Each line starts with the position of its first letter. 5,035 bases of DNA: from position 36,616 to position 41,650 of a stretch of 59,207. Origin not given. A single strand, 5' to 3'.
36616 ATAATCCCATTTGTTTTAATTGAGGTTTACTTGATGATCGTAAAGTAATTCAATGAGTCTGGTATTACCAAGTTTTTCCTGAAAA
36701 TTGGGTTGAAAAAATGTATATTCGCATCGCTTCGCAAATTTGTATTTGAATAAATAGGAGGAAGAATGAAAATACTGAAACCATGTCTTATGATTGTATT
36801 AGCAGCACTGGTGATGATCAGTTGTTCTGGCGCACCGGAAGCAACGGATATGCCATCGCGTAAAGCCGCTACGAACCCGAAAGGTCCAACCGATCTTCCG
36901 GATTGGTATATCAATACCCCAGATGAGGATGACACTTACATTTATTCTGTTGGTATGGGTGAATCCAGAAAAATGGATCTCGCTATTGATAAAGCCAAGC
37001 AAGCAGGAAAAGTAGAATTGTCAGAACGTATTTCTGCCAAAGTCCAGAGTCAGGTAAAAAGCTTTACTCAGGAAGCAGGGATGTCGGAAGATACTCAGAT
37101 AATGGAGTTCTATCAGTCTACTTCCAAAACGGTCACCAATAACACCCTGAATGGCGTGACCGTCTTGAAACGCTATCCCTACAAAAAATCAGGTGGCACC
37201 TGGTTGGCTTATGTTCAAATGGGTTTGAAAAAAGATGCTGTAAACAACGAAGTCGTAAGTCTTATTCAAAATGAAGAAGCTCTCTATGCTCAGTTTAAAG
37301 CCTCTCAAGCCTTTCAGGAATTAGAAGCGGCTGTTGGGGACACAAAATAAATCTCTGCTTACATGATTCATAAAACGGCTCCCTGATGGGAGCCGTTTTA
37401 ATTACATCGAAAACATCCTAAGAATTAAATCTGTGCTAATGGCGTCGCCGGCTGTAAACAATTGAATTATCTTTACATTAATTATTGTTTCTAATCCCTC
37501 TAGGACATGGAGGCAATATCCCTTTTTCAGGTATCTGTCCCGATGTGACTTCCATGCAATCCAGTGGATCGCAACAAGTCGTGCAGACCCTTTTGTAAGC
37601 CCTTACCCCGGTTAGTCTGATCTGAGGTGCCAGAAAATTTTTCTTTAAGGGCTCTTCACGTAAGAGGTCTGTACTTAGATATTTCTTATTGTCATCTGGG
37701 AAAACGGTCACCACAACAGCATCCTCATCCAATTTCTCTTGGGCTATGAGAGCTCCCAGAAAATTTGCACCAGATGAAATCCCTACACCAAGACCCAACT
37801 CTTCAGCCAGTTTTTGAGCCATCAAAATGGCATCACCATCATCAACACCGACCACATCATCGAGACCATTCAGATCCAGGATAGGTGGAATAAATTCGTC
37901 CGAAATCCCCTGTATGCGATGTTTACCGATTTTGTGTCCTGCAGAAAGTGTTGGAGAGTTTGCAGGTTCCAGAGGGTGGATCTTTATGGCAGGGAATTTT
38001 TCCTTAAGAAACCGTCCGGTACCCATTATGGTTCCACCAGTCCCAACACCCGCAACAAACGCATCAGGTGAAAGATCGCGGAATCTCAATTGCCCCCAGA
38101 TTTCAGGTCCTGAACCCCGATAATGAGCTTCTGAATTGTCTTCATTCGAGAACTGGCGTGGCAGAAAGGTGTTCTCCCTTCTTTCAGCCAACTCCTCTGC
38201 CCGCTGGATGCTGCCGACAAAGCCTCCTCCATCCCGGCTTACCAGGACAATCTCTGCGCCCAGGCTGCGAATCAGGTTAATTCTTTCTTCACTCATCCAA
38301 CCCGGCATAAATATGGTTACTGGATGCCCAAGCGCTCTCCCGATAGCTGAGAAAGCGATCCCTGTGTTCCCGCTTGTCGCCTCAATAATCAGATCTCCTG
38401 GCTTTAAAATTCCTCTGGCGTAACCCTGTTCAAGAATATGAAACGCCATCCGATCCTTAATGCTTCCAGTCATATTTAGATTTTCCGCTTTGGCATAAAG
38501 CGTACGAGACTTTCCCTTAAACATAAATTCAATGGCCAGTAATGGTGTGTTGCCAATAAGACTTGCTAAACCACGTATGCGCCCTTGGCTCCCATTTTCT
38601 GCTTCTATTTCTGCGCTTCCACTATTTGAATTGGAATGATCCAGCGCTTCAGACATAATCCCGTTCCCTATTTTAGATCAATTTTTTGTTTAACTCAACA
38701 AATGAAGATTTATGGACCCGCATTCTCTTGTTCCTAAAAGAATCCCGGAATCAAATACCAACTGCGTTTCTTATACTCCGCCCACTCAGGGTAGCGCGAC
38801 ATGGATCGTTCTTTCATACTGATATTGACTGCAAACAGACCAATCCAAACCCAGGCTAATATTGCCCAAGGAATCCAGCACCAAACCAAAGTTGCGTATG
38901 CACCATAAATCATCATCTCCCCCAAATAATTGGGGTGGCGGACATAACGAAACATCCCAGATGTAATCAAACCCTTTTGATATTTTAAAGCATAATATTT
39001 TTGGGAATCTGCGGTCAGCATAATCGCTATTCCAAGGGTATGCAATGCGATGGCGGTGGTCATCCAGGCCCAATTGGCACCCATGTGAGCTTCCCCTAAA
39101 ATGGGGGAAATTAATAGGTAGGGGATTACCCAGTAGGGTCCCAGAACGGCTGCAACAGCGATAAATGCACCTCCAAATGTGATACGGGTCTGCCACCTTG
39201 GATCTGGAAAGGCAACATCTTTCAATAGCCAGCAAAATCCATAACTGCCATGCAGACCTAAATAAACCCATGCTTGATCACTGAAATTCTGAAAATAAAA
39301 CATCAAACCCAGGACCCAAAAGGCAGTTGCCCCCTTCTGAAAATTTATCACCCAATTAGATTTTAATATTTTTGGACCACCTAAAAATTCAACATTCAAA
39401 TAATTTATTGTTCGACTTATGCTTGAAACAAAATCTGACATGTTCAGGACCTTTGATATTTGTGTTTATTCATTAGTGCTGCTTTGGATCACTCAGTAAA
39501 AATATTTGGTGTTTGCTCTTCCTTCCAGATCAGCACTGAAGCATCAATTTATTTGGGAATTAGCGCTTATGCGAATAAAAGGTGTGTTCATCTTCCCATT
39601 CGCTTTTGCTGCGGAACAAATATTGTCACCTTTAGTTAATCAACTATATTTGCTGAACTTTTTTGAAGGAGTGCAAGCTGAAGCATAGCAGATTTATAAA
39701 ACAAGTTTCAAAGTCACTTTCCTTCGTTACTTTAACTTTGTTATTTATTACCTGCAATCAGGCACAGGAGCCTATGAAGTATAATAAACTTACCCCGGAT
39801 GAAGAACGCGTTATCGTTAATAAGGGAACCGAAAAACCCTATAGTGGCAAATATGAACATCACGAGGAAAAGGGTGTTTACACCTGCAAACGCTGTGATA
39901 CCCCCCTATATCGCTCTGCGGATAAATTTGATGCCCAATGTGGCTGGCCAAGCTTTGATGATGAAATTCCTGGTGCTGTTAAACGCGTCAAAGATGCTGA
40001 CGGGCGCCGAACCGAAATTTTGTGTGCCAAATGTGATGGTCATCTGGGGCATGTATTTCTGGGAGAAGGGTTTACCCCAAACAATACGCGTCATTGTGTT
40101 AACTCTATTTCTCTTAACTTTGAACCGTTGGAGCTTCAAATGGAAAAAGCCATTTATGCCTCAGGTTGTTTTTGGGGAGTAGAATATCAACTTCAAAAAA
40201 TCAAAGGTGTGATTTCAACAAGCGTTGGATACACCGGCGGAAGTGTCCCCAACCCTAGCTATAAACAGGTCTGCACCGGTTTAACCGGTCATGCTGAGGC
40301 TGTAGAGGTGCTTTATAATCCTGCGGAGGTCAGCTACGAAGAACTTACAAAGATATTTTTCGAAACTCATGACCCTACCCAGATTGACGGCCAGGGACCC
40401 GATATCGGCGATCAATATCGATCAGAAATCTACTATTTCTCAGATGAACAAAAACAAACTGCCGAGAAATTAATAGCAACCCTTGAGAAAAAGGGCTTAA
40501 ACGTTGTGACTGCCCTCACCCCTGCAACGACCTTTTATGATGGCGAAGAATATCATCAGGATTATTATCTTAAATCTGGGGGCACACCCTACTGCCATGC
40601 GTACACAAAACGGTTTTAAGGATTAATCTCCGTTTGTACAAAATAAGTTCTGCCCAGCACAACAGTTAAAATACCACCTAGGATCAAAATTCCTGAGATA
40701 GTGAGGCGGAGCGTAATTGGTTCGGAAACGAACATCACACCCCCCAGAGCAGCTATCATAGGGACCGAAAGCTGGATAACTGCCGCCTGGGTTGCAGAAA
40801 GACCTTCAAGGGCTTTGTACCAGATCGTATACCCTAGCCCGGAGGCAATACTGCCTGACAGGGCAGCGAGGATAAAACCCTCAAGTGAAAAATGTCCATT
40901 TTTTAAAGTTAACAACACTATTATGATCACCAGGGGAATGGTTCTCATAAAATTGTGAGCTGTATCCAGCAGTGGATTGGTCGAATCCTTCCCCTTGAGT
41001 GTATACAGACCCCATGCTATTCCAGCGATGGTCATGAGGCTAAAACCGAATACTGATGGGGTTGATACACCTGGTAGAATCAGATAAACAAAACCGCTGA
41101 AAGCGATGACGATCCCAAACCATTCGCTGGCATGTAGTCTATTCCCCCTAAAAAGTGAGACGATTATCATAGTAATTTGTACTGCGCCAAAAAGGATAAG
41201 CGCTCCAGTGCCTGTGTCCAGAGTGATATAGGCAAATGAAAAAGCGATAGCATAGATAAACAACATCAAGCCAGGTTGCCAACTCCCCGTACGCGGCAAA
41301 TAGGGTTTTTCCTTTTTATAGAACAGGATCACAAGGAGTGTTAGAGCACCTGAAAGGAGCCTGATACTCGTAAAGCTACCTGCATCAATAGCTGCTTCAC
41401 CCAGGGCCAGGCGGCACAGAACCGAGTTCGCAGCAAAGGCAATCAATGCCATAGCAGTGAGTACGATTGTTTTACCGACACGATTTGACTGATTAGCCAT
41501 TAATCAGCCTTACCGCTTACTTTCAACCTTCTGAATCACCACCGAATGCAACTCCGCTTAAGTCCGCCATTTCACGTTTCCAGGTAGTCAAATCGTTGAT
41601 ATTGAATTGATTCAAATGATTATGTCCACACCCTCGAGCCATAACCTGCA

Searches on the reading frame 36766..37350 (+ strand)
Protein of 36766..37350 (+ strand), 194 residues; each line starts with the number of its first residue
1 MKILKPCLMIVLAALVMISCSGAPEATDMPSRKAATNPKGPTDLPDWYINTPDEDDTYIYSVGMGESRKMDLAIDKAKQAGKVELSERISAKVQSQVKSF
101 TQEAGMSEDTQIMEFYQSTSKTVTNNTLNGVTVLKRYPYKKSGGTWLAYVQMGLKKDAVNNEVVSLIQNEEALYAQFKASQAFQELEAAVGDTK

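Call 66: search_protein_families(library=pfam, proteins=[window:36766-37350:+], max_evalue=0.00001)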
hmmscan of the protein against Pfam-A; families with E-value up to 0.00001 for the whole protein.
window:36766-37350:+ (194 aa): 1 family
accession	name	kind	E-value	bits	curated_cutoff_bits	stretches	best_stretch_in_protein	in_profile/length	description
PF02169.21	LPP20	-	3.3e-10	40.7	25.9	1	45-151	1-95/97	LPP20 lipoprotein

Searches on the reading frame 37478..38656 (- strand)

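Call 66: search_protein_families(library=pfam, proteins=[window:37478-38656:-], max_evalue=0.00001)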
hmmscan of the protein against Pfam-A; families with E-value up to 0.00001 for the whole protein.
window:37478-38656:- (392 aa): 1 family
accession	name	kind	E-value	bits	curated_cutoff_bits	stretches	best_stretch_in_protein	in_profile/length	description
PF00291.31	PALP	-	2.1e-73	247.7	35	1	32-321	3-295/295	Pyridoxal-phosphate dependent enzyme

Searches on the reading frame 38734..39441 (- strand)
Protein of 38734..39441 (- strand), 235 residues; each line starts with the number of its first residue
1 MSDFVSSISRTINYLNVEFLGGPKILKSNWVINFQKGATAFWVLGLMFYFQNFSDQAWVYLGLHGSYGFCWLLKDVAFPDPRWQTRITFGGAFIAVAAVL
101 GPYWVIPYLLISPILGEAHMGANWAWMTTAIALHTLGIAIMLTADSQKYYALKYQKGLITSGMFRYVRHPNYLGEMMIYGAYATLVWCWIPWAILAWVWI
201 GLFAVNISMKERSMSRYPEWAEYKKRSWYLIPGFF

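Call 66: search_protein_families(library=pfam, proteins=[window:38734-39441:-], max_evalue=0.00001)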
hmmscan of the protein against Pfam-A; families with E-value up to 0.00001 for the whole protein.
window:38734-39441:- (235 aa): 3 families
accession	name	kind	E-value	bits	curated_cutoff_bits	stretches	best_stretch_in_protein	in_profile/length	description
PF06966.17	DUF1295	-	6.4e-12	45.9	20.4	1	104-226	95-234/235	Protein of unknown function (DUF1295)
PF02544.21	Steroid_dh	-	8.1e-07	29.6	22.6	1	121-235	33-150/150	3-oxo-5-alpha-steroid 4-dehydrogenase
PF04140.19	ICMT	-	9e-07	29.7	24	1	153-214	30-93/95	Isoprenylcysteine carboxyl methyltransferase (ICMT) family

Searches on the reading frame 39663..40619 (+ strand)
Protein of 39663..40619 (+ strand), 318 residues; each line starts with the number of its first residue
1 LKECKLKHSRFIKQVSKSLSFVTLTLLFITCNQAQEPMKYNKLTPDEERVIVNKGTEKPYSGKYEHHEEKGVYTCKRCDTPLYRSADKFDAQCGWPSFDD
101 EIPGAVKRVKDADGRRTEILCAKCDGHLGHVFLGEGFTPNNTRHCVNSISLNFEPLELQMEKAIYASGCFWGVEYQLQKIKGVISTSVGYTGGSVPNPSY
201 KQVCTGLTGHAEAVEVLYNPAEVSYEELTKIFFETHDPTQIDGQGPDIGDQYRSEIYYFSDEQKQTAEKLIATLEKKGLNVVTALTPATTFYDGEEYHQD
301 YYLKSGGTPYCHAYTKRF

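Call 66: search_protein_families(library=pfam, proteins=[window:39663-40619:+], max_evalue=0.00001)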
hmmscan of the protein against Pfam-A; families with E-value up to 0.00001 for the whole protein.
window:39663-40619:+ (318 aa): 2 families
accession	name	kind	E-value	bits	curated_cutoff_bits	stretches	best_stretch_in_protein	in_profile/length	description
PF01625.27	PMSR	-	1.8e-59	200.8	23.7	1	162-312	1-153/153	Peptide methionine sulfoxide reductase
PF01641.26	SelR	-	1.7e-43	147.7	24.9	1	43-155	1-116/116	SelR domain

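Call 70: search_protein_families(library=ncbifam, proteins=[window:39663-40619:+], max_evalue=1e-30)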
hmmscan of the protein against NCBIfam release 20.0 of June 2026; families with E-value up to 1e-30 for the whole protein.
window:39663-40619:+ (318 aa): 5 families
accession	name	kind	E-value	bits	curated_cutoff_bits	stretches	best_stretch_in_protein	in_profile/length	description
NF004042.0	PRK05550.1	equivalog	1.7e-134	447.6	330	1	35-318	3-292/293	bifunctional methionine sulfoxide reductase B/A protein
NF004036.0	PRK05508.1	equivalog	2.4e-62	208.1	179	1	38-155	1-118/121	methionine-R-sulfoxide reductase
NF010625.0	PRK14018.1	equivalog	8.7e-62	209.3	522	1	162-313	199-350/521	bifunctional peptide-methionine (S)-S-oxide reductase MsrA/peptide-methionine (R)-S-oxide reductase MsrB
TIGR00401.1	msrA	equivalog_domain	1.6e-54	184.4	108.1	1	161-305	1-148/153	peptide-methionine (S)-S-oxide reductase MsrA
TIGR00357.1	TIGR00357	equivalog_domain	7.6e-36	123.1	113.05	1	40-162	8-131/134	peptide-methionine (R)-S-oxide reductase MsrB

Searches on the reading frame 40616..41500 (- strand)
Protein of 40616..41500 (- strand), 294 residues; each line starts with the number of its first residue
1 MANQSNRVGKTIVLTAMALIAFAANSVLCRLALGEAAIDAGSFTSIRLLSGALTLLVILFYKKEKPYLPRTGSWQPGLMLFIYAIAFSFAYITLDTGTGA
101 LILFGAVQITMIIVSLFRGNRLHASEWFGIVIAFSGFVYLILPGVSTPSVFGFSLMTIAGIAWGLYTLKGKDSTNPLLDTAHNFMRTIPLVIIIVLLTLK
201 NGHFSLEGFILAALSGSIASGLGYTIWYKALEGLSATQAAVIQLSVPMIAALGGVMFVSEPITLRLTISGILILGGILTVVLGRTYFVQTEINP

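Call 66: search_protein_families(library=pfam, proteins=[window:40616-41500:-], max_evalue=0.00001)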
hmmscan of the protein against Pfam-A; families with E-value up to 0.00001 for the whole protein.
window:40616-41500:- (294 aa): 1 family
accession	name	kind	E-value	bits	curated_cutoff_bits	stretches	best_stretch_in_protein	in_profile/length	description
PF00892.27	EamA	-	1.7e-20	74.1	28.2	2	151-281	2-134/135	EamA-like transporter family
